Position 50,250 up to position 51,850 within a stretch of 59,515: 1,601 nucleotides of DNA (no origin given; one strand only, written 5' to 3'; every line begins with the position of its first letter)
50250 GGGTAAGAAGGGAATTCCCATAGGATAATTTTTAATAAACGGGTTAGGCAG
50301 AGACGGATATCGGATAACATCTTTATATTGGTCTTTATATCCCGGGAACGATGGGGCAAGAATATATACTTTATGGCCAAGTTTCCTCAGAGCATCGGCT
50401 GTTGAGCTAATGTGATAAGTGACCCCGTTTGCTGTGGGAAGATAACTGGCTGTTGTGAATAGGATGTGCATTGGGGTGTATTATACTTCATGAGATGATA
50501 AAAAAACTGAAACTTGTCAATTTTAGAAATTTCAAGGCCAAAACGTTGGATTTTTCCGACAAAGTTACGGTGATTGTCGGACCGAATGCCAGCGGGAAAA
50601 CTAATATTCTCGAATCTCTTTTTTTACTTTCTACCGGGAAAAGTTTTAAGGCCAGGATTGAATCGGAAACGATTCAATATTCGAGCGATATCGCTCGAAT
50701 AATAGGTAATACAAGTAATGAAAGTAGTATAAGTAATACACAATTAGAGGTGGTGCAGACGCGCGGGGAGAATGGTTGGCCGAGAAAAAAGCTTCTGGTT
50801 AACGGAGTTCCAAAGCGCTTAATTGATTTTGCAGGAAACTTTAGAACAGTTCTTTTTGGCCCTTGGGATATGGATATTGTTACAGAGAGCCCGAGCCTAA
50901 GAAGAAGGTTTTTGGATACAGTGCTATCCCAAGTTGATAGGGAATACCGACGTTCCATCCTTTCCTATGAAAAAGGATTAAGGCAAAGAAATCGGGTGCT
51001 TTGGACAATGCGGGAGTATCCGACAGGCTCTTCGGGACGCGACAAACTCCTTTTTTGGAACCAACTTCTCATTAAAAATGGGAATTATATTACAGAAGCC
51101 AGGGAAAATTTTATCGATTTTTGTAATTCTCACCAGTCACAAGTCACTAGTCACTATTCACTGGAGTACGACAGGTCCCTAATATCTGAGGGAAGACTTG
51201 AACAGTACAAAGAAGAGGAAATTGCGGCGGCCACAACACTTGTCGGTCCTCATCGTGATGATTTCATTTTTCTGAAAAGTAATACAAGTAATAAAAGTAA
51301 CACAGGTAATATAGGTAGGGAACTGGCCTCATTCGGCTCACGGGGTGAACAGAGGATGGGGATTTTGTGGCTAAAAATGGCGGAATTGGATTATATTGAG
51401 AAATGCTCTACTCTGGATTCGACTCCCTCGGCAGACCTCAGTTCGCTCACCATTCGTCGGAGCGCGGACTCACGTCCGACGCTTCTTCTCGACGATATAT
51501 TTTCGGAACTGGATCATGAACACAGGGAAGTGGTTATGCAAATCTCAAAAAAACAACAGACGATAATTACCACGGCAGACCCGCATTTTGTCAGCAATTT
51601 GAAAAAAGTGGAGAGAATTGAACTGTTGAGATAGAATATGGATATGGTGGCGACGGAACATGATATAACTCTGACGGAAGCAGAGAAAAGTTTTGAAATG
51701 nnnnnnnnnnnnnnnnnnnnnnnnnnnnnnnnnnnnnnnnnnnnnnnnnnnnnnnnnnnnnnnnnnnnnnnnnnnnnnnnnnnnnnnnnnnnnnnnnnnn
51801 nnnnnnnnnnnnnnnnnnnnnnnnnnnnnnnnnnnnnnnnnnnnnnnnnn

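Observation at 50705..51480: recF carries four separate word-array or foreign patches, all in frame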

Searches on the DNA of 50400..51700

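Call 70: search_rna_families(source=window, start=50400, end=51700, threshold=evalue, max_evalue=1)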
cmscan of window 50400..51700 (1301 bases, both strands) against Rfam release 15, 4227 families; matches with E-value up to 1: 0.
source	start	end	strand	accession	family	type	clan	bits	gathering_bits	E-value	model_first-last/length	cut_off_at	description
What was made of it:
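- There is no Rfam match (call 70).
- Tried and rejected: There is no Rfam match in 50400-51700 (call 70).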
